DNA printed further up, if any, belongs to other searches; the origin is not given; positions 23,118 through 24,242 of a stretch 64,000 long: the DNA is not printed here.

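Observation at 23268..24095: ECF sigma factor with a fused C-terminal ZAS-like zinc finger (sigma/anti-sigma in one polypeptide)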

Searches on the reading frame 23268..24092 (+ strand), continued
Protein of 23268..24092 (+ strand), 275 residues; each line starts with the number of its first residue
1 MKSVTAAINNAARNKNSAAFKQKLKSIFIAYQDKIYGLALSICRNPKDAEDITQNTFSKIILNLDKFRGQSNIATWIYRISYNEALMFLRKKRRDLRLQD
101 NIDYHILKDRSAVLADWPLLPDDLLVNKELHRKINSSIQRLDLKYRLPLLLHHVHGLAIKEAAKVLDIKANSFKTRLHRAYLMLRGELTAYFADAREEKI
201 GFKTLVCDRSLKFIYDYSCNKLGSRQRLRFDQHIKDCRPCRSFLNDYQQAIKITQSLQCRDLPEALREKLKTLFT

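Call 24: find_encoding_contigs(protein=P0005, flank=6000, max_places=1)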
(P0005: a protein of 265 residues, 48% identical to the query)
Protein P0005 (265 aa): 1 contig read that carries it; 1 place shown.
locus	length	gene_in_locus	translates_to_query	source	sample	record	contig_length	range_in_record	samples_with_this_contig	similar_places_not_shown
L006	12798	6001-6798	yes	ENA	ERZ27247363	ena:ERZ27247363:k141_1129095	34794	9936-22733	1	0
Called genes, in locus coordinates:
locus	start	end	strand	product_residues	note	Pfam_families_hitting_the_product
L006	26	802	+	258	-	-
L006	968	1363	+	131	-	PF02082:Rrf2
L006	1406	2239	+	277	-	PF00037:Fer4, PF12797:Fer4_2 (faint), PF12837:Fer4_6, PF12838:Fer4_7 (faint), PF13237:Fer4_10, PF14697:Fer4_21 (weak), PF13187:Fer4_9 (weak), PF27217:AF_0155, +2 more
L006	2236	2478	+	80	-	-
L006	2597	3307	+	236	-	PF00175:NAD_binding_1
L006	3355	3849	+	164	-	-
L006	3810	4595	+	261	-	PF01988:VIT1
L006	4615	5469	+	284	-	PF00578:AhpC-TSA, PF08534:Redoxin, PF01329:Pterin_4a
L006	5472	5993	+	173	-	PF01965:DJ-1_PfpI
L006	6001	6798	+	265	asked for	PF04542:Sigma70_r2, PF08281:Sigma70_r4_2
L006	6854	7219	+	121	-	PF00581:Rhodanese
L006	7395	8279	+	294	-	PF01545:Cation_efflux, PF16916:ZT_dimer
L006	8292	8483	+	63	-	PF12797:Fer4_2 (weak), PF12837:Fer4_6 (weak), PF12838:Fer4_7 (faint), PF00037:Fer4 (weak), PF13459:Fer4_15, PF13370:Fer4_13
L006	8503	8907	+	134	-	PF01243:PNPOx_N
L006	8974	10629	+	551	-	PF01558:POR, PF02776:TPP_enzyme_N (weak), PF01855:POR_N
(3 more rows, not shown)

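Call 25: find_encoding_contigs(protein=P0013, flank=6000, max_places=1)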
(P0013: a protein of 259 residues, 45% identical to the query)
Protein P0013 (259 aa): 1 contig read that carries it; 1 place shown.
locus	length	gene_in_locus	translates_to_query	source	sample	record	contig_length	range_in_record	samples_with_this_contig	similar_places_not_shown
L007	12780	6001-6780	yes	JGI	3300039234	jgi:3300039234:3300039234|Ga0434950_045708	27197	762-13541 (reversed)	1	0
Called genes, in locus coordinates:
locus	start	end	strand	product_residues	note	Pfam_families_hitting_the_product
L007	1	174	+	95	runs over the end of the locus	-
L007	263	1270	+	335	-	PF02540:NAD_synthase (faint), PF06508:QueC (faint), PF00958:GMP_synt_C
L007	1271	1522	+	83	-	PF04193:PQ-loop, PF03083:MtN3_slv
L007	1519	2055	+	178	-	PF12158:DUF3592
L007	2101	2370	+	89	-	PF08734:GYD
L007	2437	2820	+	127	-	PF13453:Zn_ribbon_TFIIB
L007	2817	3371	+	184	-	PF04011:LemA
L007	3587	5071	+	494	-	PF01435:Peptidase_M48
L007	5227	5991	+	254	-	-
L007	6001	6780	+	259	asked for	PF04542:Sigma70_r2, PF08281:Sigma70_r4_2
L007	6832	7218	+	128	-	PF00581:Rhodanese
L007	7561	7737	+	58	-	-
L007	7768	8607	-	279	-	PF02401:LYTB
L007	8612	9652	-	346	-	PF00348:polyprenyl_synt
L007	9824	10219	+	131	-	PF01880:Desulfoferrodox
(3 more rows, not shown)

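Call 26: predict_structure(alignment_id=A1)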
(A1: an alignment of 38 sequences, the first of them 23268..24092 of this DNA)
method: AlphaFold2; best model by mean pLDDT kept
length: 275 residues; sequences in the alignment: 38
mean_pLDDT: 85.6   pTM: 0.63
mean pLDDT of the five models: 85.6, 83.5, 82.9, 81.0, 80.2
residues with pLDDT >= 90: 154; 70-90: 82; 50-70: 33; < 50: 6
segments of 3 or more residues with pLDDT < 50: 109-113
pLDDT, mean of each block of 10 residues (from residue 1): 69 82 91 94 92 96 85 91 94 82 51 51 66 89 94 93 96 98 93 79 72 93 97 97 91 81 92 92
secondary structure, 60 per line:
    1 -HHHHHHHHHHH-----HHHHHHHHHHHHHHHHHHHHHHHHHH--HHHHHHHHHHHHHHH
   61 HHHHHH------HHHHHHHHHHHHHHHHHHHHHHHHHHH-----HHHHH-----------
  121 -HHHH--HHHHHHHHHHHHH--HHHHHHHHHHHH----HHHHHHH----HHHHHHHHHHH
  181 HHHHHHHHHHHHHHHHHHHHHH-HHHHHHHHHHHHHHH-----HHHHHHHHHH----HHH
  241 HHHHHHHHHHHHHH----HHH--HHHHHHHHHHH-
elements in order: H2-12 H18-43 H46-66 H73-99 H105-109 H122-125 H128-140 H143-154 H159-165 H170-202 H204-218 H224-233 H238-254 H264-274

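Call 31: fold_search(model_id=the predicted structure, library=pdb)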
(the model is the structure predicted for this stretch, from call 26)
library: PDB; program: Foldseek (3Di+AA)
matches with E <= 10: 336; with E <= 0.001: 27
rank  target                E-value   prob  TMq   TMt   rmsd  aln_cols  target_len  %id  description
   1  5wuq_B                1.1e-07  1.00  0.48  0.81   7.7       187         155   27  Crystal structure of SigW in complex with its anti-sigma RsiW, a zinc binding form (released 2017-03-29)
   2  5wur_A                1.8e-07  1.00  0.49  0.82   2.9       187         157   27  Crystal structure of SigW in complex with its anti-sigma RsiW, an oxdized form (released 2017-03-29)
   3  5wuq_A                2.4e-07  1.00  0.49  0.82   4.8       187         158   28  Crystal structure of SigW in complex with its anti-sigma RsiW, a zinc binding form (released 2017-03-29)
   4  9m9e_F                4.4e-07  1.00  0.27  0.42  22.0       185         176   24  Structural Basis of Pausing During Transcription Initiation in Mycobacterium tuberculosis (released 2026-01-14)
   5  6jcx_F                5.6e-07  1.00  0.26  0.38  26.6       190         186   28  Mycobacterium tuberculosis transcription initiation complex with ECF sigma factor sigma H and 6nt RNA (released 2019-05-29)
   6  6kon_F                1.6e-06  1.00  0.24  0.35  27.2       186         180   31  Mycobacterium tuberculosis initial transcription complex comprising sigma H and 5'-OH RNA of 5 nt (released 2020-03-11)
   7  5uxx_A                1.7e-06  1.00  0.48  0.79   4.0       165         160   21  Co-crystal structure of the sigma factor RpoE in complex with the anti-sigma factor NepR from Bartonella quintana (released 2018-02-28)
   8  6kop_F                1.7e-06  1.00  0.24  0.40  27.9       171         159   32  Mycobacterium tuberculosis initial transcription complex comprising sigma H and 5'-OH RNA of 9 nt (released 2020-03-11)
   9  5zx2_F                2.3e-06  1.00  0.24  0.37  27.1       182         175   31  Mycobacterium tuberculosis RNA polymerase transcription initiation complex with ECF sigma factor sigma H and 7nt RNA (released 2019-03-20)
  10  6koo_F                2.5e-06  1.00  0.24  0.35  26.8       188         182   30  Mycobacterium tuberculosis initial transcription complex comprising sigma H and 5'-OH RNA of 7 nt (released 2020-03-11)
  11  5uxx_C                3.7e-06  1.00  0.49  0.79   4.0       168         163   21  Co-crystal structure of the sigma factor RpoE in complex with the anti-sigma factor NepR from Bartonella quintana (released 2018-02-28)
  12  6in7_B                4.9e-06  1.00  0.27  0.41  12.8       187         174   24  Crystal structure of AlgU in complex with MucA(cyto) (released 2019-07-24)
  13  1or7_A                5.4e-06  1.00  0.29  0.43  13.0       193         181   22  Crystal Structure of Escherichia coli sigmaE with the Cytoplasmic Domain of its Anti-sigma RseA (released 2003-04-15)
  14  8z6g_B                6.8e-06  1.00  0.27  0.42  13.6       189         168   21  the AlgU-MucAcyto complex structure in Pseudomonas aeruginosa (released 2024-05-08)
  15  9m98_F                7.5e-06  1.00  0.25  0.40  27.1       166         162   26  Structural Basis of Pausing During Transcription Initiation in Mycobacterium tuberculosis (released 2026-01-14)
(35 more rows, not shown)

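Call 40: find_related_loci(query=A1, collection=genome_contigs, flank=4000)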
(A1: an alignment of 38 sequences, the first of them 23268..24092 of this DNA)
Query A1 (275 aa) in genome_contigs; peptide patterns used: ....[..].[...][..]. (x = any residue, [..] = any of these).
600 stretches matched a pattern (row limit reached: there are more); 594 encode a relative of the query (tblastn E <= 1e-3); the best 80 are kept; 80 distinct loci.
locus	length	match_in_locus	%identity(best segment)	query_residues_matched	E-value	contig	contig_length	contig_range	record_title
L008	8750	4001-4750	48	23-273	8e-76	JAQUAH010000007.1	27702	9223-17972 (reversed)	MAG: Candidatus Omnitrophota bacterium isolate STC_8 NODE_3486_length_27702_cov_2.905567_Sandtown_C, whole genome shotgu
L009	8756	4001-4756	49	23-275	7e-76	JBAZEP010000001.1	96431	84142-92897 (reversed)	MAG: Candidatus Omnitrophota bacterium isolate SO_2017_LW3_129 NODE_412_length_96431_cov_5.898530_LW162_2017, whole geno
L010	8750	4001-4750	44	24-273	8e-73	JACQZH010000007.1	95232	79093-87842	MAG: Candidatus Omnitrophota bacterium isolate NC_groundwater_1562_Pr4_S-0.65um_39_9 SR1-18-Sp65_coassembly_scaffold_926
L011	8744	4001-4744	44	24-270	3e-64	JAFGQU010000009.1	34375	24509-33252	MAG: Candidatus Omnitrophota bacterium isolate Zod_Metabat.783 k87_3387165, whole genome shotgun sequence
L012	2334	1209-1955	42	25-274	1e-65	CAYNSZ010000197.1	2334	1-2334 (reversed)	MAG TPA_asm: uncultured Planctomycetia bacterium isolate SRP080215_co1_130 genome assembly, contig: NODE_133818_length_2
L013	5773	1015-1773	41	24-274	1e-60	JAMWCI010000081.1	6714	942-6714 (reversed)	MAG: Candidatus Omnitrophota bacterium isolate JZ-4.bins.180.201808 NODE_31702_length_6714_cov_1.269926, whole genome sh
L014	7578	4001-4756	28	12-272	2e-27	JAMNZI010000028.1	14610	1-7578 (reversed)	MAG: Bacillota bacterium isolate Bin_46 Bin_46_scaffold_3808, whole genome shotgun sequence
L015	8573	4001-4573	34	12-203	5e-26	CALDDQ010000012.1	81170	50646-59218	MAG: uncultured Endomicrobia bacterium isolate N1_Bin_MAXBIN__092_1 genome assembly, contig: c_000000864137, whole genom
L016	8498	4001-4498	35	29-192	6e-26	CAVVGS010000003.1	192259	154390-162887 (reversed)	MAG: uncultured Verrucomicrobiae bacterium isolate MFD01689.bin.1.106 genome assembly, contig: contig_21464, whole genom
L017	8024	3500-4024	33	16-192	1e-25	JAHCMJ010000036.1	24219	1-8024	MAG: Cyclobacteriaceae bacterium HetDA_MAG_MS6 metaspades-bin-6_35, whole genome shotgun sequence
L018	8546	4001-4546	35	7-191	3e-25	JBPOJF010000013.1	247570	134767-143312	MAG: Lentisphaerota bacterium isolate MAG_8164 c_000000609646, whole genome shotgun sequence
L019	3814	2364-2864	33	29-193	2e-25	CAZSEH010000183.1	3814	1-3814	MAG TPA_asm: uncultured Opitutaceae bacterium isolate binchicken_co54_385 genome assembly, contig: NODE_48212_length_381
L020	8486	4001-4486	38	31-192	5e-25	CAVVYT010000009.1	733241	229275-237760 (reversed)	MAG: uncultured Chloroflexia bacterium isolate MFD03899.bin.2.174 genome assembly, contig: contig_741, whole genome shot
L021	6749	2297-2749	34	27-194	5e-25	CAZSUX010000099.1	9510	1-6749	MAG TPA_asm: uncultured bacterium isolate binchicken_co129_836 genome assembly, contig: NODE_23204_length_9510_cov_5.588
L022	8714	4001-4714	27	27-265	7e-25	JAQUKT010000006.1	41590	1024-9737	MAG: Actinomycetota bacterium isolate STD1_113 NODE_1818_length_41590_cov_3.336010_Sandtown_D1, whole genome shotgun seq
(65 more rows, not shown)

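Call 72: find_encoding_contigs(protein=P0001, flank=8000, max_places=2)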
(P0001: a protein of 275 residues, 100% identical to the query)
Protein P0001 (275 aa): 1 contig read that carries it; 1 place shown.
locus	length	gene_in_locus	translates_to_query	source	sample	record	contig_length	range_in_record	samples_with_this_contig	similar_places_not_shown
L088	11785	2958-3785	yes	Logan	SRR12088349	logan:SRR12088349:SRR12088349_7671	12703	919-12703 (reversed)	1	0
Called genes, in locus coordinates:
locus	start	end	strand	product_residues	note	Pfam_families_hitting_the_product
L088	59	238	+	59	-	-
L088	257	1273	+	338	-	PF01625:PMSR, PF01641:SelR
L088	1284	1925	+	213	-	PF00702:Hydrolase, PF13419:HAD_2, PF13242:Hydrolase_like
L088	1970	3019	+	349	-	PF00389:2-Hacid_dh, PF02826:2-Hacid_dh_C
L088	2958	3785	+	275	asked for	PF04542:Sigma70_r2, PF08281:Sigma70_r4_2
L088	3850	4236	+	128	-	PF12092:DUF3568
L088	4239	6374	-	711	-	PF03176:MMPL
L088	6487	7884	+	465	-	PF08308:PEGA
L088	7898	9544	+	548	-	PF13632:Glyco_trans_2_3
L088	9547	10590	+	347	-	PF00331:Glyco_hydro_10 (weak), PF02449:Glyco_hydro_42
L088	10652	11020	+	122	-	PF00581:Rhodanese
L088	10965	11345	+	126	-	PF00011:HSP20 (weak)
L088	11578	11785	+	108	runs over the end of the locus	-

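Call 73: search_protein_families(library=pfam, proteins=[P0098], max_evalue=0.01)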
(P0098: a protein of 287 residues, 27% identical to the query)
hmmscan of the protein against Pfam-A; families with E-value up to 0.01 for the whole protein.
P0098 (287 aa): 6 families
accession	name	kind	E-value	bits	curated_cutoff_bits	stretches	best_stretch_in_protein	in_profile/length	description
PF04542.20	Sigma70_r2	-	2.6e-17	62.8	24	1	24-91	1-70/71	Sigma-70 region 2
PF08281.18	Sigma70_r4_2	-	2.5e-14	53.1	25.7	1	136-185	4-53/54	Sigma-70, region 4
PF04545.22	Sigma70_r4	-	2.7e-08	33.6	24.1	1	139-188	1-50/50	Sigma-70, region 4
PF13490.11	zf-HC2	-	1e-06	29.2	22.2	1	206-239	1-34/35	Putative zinc-finger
PF07638.17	Sigma70_ECF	-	0.00052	20.4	21.1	1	74-190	75-183/185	ECF sigma factor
PF22233.2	PhyR_sigma-like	-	0.0069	16.6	27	0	141-185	2-46/50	Response regulator PhyR, sigma-like domain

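Call 74: list_cluster_members(proteins=[P0098, P0115, P0160, P0139, P0142, P0001])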
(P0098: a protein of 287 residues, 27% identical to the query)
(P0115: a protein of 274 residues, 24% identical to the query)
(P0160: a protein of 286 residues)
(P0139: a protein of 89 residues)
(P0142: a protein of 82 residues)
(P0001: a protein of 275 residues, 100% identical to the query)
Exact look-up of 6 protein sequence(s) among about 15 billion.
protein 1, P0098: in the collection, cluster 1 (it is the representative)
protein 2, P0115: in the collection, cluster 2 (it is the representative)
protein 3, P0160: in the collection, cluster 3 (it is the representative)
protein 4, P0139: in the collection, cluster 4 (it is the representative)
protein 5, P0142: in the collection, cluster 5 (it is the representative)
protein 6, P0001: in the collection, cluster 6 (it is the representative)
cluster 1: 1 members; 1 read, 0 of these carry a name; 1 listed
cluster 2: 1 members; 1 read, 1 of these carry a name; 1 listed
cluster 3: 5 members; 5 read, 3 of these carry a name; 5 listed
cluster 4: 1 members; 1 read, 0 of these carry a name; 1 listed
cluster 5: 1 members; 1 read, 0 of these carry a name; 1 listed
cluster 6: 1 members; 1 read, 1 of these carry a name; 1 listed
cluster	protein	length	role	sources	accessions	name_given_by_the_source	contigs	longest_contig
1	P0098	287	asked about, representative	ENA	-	-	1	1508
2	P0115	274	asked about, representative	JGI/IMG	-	RNA polymerase sigma-70 factor (ECF subfamily)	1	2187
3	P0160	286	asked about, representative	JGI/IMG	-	RNA polymerase sigma-70 factor (ECF subfamily)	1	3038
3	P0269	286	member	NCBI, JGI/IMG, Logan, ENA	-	RNA polymerase sigma-70 factor (ECF subfamily)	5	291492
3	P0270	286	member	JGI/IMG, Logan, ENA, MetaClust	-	\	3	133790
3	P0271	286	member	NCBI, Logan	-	-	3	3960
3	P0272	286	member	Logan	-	-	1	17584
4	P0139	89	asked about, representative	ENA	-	-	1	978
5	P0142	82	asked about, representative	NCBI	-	-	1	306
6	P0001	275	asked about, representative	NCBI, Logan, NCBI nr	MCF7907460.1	MAG: sigma-70 family RNA polymerase sigma factor [Candidatus Omnitrophica bacterium] | sigma-70 family RNA polymerase sigma factor [Candidatus Omnitrophota bacterium]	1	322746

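Call 83: find_encoding_contigs(protein=P0038, flank=2500, max_places=1)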
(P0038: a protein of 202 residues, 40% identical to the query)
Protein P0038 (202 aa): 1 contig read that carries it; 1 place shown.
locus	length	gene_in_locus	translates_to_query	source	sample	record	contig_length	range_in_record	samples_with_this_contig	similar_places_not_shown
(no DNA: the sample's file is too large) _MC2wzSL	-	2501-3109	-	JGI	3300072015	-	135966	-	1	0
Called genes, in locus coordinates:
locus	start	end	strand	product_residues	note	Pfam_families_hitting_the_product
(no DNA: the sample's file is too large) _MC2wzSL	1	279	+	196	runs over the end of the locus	PF16697:Yop-YscD_cpl, PF00498:FHA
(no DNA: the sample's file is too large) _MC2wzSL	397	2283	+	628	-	PF00069:Pkinase, PF01636:APH (faint), PF07714:PK_Tyr_Ser-Thr, PF03109:ABC1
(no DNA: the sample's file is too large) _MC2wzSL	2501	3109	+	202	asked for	PF07638:Sigma70_ECF (weak), PF04542:Sigma70_r2, PF08281:Sigma70_r4_2, PF04545:Sigma70_r4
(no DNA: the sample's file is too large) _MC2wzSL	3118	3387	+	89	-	PF13490:zf-HC2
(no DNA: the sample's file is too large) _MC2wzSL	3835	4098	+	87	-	PF00462:Glutaredoxin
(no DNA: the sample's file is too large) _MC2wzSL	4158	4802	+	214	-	PF00578:AhpC-TSA, PF08534:Redoxin, PF00085:Thioredoxin (weak), PF13098:Thioredoxin_2 (weak), PF13905:Thioredoxin_8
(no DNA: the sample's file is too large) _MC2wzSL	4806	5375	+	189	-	PF00578:AhpC-TSA, PF08534:Redoxin, PF00255:GSHPx (weak), PF13098:Thioredoxin_2 (weak), PF00085:Thioredoxin (weak), PF13905:Thioredoxin_8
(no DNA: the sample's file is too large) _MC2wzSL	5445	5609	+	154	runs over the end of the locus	PF02566:OsmC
